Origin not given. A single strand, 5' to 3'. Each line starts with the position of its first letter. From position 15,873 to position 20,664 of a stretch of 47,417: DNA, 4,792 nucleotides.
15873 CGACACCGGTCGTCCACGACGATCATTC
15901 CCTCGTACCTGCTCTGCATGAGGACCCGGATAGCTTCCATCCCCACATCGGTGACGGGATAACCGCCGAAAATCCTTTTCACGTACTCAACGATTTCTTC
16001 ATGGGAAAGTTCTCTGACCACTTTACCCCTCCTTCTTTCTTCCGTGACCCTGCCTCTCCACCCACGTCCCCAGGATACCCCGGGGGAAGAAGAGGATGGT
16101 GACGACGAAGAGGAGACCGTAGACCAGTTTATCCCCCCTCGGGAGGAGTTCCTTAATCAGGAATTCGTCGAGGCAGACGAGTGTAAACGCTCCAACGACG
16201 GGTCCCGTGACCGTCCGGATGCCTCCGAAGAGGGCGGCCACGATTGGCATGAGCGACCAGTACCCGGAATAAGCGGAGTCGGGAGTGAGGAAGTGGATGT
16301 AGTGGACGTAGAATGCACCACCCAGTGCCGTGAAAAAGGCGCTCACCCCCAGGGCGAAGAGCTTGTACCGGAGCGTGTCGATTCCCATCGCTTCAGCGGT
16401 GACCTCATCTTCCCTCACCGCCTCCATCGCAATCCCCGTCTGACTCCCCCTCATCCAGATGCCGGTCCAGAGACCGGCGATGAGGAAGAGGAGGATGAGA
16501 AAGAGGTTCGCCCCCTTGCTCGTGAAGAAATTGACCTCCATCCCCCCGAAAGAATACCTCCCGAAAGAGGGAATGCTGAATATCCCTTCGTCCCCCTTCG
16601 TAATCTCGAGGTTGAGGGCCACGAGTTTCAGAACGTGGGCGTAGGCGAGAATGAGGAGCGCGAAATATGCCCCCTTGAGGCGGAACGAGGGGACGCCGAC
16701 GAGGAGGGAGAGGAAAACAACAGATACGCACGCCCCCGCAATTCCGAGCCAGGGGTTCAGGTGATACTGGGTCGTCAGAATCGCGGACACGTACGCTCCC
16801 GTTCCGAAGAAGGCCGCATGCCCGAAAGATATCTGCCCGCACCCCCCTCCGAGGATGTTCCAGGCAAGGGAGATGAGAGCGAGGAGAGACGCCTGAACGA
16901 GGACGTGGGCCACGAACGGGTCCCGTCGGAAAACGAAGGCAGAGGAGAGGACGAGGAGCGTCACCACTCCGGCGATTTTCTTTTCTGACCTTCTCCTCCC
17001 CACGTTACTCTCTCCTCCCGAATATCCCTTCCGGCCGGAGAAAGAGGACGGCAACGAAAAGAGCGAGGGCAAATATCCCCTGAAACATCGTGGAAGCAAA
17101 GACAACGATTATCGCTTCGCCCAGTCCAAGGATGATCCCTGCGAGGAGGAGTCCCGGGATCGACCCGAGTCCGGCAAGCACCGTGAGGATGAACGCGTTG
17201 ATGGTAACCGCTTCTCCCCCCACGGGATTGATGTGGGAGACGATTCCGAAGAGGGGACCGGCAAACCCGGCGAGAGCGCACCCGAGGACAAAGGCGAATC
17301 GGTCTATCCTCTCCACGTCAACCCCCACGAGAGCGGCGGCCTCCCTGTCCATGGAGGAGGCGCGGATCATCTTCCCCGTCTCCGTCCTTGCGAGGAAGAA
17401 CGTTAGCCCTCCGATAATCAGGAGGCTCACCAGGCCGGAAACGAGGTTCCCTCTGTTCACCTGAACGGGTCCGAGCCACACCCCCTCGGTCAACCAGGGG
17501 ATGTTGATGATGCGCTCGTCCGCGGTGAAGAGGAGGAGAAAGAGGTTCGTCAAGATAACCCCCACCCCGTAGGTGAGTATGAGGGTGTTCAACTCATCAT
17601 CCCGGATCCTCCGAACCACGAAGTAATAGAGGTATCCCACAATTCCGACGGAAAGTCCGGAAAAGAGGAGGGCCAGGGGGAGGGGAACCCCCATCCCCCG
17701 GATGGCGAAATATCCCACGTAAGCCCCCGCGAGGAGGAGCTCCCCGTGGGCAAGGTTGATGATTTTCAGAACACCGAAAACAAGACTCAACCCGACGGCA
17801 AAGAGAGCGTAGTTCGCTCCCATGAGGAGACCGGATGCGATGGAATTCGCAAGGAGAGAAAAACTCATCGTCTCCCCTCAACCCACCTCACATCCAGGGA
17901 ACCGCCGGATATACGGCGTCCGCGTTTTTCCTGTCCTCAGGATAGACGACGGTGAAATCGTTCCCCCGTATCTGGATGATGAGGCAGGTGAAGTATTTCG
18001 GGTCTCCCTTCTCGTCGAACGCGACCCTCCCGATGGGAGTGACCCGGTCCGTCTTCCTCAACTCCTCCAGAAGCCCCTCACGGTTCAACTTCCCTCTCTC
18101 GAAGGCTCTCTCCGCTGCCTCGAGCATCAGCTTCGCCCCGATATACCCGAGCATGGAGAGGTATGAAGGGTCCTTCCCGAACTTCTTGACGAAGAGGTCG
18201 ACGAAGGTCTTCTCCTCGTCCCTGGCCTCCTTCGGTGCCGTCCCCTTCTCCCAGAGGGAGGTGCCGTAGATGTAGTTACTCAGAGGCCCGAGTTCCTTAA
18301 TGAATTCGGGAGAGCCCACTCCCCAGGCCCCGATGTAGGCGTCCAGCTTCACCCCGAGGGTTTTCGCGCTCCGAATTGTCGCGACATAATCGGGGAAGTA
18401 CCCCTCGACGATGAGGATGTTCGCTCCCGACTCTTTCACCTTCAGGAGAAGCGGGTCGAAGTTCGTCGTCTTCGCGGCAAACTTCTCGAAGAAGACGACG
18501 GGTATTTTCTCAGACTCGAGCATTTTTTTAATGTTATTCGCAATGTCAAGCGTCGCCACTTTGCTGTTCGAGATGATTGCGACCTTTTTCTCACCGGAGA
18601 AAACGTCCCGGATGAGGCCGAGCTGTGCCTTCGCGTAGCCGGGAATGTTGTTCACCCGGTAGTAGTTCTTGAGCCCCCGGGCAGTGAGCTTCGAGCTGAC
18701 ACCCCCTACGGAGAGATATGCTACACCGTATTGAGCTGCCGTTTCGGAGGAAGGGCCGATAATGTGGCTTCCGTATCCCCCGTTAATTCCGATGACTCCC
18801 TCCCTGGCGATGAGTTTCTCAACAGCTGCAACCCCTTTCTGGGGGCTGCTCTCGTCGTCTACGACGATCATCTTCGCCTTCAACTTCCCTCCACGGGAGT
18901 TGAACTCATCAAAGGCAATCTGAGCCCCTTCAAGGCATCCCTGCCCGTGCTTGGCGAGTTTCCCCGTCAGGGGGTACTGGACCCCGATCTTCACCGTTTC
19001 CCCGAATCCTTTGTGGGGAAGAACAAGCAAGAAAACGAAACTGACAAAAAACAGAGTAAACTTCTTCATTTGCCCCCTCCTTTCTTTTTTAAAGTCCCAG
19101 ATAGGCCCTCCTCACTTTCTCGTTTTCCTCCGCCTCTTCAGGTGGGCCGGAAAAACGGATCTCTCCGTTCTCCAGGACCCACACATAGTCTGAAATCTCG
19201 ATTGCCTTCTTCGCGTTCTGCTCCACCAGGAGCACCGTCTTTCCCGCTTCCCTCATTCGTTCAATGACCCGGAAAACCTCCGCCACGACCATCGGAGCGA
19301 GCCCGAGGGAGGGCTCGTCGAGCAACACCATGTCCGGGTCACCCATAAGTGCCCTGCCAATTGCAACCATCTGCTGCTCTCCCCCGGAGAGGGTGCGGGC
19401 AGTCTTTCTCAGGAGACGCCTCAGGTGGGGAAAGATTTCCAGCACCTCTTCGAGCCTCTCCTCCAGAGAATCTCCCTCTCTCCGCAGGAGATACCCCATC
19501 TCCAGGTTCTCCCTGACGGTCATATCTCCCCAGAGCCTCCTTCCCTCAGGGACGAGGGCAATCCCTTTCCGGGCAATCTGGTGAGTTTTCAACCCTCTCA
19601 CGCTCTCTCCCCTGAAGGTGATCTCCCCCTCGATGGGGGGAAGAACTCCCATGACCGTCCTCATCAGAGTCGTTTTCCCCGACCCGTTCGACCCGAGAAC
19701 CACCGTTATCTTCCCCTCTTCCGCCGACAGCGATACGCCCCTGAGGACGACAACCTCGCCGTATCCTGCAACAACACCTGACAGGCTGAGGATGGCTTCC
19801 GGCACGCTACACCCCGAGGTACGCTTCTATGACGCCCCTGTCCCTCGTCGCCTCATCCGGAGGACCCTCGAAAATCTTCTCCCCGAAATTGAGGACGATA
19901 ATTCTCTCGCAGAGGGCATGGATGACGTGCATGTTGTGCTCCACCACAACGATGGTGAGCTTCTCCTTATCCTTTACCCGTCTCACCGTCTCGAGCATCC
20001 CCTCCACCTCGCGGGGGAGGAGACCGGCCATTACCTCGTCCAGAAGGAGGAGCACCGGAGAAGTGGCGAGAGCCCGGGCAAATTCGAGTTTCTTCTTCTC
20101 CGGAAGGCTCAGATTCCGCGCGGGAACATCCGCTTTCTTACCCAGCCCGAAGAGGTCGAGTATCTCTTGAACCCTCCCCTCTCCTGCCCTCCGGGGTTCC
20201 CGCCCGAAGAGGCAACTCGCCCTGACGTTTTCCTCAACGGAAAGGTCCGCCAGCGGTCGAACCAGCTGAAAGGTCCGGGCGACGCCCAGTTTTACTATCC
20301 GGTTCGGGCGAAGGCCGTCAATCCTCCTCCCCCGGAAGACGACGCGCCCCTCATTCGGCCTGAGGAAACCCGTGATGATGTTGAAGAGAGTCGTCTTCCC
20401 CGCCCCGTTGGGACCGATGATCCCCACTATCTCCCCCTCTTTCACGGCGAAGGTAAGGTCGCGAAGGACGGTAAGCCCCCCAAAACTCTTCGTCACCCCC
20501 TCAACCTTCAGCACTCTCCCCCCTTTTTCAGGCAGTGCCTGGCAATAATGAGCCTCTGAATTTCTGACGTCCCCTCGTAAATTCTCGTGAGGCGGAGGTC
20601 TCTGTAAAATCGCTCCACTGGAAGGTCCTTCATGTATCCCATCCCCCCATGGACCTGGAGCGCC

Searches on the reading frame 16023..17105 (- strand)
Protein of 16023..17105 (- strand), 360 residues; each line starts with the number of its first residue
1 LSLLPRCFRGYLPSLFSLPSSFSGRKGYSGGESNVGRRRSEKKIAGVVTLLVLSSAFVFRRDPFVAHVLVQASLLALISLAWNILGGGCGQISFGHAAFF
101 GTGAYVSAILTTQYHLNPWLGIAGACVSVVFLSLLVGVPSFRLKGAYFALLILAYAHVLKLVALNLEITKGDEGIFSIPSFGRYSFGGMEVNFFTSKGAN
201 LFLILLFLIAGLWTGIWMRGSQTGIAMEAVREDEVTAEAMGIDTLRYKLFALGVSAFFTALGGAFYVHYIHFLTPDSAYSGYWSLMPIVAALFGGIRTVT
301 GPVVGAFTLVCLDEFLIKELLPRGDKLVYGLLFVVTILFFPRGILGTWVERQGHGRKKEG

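Call 71: search_protein_families(library=pfam, proteins=[window:16023-17105:-], max_evalue=0.00001)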
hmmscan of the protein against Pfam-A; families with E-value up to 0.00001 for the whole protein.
window:16023-17105:- (360 aa): 1 family
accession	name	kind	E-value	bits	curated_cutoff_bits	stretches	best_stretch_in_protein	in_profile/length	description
PF02653.21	BPD_transp_2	-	3.2e-39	135.2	26.8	1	66-336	3-268/269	Branched-chain amino acid transport system / permease component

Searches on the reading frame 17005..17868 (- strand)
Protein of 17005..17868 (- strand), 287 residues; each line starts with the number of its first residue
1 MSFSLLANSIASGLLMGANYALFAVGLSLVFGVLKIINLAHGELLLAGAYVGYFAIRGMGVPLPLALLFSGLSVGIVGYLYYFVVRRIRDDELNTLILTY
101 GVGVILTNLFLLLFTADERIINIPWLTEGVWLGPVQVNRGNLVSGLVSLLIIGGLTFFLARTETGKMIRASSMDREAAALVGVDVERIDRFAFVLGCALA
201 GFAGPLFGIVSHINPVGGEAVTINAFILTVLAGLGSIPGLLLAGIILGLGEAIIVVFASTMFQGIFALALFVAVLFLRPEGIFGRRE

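Call 71: search_protein_families(library=pfam, proteins=[window:17005-17868:-], max_evalue=0.00001)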
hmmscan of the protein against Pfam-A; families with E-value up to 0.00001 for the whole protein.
window:17005-17868:- (287 aa): 1 family
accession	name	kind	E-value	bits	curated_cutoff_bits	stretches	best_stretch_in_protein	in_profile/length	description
PF02653.21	BPD_transp_2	-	2.3e-33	115.9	26.8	1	10-275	2-269/269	Branched-chain amino acid transport system / permease component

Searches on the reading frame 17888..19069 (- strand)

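Call 71: search_protein_families(library=pfam, proteins=[window:17888-19069:-], max_evalue=0.00001)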
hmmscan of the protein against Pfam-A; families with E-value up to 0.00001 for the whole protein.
window:17888-19069:- (393 aa): 3 families
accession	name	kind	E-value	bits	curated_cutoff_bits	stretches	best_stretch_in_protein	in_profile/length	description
PF13458.12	Peripla_BP_6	-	7.2e-51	174.3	31.7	1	25-354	1-325/343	Periplasmic binding protein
PF01094.35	ANF_receptor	-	5.9e-11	42.4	25.4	1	45-369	2-352/353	Receptor family ligand binding region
PF13433.12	Peripla_BP_5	-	3.9e-09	36.5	27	1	26-101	1-78/363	Periplasmic binding protein domain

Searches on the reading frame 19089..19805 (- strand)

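Call 71: search_protein_families(library=pfam, proteins=[window:19089-19805:-], max_evalue=0.00001)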
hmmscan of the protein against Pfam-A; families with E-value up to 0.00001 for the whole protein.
window:19089-19805:- (238 aa): 2 families
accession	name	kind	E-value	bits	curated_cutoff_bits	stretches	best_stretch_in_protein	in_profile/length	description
PF00005.33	ABC_tran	-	7.6e-33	114.4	25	1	21-166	1-136/137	ABC transporter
PF13304.12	AAA_21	-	9.6e-08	32.9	27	0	33-51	1-19/304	AAA domain, putative AbiEii toxin, Type IV TA system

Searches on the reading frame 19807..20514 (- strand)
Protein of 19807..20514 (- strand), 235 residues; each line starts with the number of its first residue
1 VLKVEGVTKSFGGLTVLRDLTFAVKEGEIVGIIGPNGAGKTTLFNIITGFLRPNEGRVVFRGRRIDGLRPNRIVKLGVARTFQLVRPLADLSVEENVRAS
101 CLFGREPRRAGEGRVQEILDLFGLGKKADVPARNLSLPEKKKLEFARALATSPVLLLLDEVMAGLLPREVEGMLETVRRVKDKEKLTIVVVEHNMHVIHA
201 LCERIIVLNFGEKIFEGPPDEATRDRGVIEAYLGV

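Call 71: search_protein_families(library=pfam, proteins=[window:19807-20514:-], max_evalue=0.00001)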
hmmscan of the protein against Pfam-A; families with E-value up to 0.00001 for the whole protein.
window:19807-20514:- (235 aa): 3 families
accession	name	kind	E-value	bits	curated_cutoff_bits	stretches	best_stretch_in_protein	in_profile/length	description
PF00005.33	ABC_tran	-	1.8e-28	100.3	25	1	17-162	1-136/137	ABC transporter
PF12399.14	BCA_ABC_TP_C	-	2.7e-07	30.5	25.5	1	212-235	1-24/27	Branched-chain amino acid ATP-binding cassette transporter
PF13304.12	AAA_21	-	5.3e-06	27.1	27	0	29-51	1-23/304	AAA domain, putative AbiEii toxin, Type IV TA system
